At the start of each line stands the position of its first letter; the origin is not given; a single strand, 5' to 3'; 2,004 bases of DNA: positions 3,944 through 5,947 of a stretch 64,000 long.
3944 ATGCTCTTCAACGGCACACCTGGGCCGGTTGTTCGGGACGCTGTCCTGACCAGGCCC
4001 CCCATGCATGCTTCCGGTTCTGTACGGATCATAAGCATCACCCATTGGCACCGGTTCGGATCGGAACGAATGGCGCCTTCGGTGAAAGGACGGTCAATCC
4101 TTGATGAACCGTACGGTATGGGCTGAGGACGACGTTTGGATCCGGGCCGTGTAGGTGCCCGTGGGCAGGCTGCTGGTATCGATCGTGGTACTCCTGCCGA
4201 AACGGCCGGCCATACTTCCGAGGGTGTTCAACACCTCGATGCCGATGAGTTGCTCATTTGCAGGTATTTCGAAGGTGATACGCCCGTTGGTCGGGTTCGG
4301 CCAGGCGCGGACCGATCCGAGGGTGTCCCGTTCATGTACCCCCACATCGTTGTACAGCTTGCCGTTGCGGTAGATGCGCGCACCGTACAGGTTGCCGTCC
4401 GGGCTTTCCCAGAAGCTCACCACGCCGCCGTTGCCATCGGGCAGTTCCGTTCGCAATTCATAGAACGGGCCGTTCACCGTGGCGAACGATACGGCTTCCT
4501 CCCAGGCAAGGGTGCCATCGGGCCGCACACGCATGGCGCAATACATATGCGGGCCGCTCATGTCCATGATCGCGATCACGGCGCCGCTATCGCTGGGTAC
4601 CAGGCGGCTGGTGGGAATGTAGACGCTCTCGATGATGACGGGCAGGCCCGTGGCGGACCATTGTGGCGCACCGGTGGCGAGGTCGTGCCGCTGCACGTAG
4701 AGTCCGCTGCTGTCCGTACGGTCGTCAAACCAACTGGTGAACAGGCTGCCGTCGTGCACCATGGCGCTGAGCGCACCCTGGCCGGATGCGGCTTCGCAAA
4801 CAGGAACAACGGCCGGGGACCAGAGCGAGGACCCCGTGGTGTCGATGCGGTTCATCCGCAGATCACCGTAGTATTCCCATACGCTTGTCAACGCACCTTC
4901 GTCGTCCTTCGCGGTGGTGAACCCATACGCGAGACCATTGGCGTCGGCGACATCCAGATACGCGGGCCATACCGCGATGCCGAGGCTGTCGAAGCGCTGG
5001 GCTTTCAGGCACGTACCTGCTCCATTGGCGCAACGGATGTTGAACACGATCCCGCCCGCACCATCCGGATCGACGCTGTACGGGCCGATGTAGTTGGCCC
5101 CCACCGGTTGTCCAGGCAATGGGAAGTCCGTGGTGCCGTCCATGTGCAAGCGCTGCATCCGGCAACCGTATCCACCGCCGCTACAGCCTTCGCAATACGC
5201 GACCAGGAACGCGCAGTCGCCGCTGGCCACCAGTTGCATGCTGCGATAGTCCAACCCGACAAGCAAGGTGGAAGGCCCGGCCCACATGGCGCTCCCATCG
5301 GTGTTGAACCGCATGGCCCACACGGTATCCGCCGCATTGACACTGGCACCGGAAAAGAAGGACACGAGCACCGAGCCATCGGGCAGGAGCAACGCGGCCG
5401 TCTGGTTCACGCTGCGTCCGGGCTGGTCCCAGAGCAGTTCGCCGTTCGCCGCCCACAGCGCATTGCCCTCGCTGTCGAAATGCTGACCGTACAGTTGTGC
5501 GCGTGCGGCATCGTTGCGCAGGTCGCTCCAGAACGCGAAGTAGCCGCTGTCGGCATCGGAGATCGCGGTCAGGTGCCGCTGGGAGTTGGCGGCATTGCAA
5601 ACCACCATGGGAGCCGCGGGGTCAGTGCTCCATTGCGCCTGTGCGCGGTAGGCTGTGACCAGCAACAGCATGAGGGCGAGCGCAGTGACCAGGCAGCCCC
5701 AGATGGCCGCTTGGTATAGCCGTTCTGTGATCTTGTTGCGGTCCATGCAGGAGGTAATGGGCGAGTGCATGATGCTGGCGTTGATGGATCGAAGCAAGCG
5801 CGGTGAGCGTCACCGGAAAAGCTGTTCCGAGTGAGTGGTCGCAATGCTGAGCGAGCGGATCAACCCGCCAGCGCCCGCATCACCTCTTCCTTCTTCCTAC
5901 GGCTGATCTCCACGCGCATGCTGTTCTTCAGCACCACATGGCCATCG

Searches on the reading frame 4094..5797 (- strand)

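Call 55: search_protein_families(library=pfam, proteins=[window:4094-5797:-], max_evalue=0.00001)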
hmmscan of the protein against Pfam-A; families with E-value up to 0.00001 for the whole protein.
window:4094-5797:- (567 aa): 1 family
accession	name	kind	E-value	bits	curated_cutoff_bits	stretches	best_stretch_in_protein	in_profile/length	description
PF18962.6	Por_Secre_tail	-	2.6e-07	31.3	27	1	499-563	2-72/75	Secretion system C-terminal sorting domain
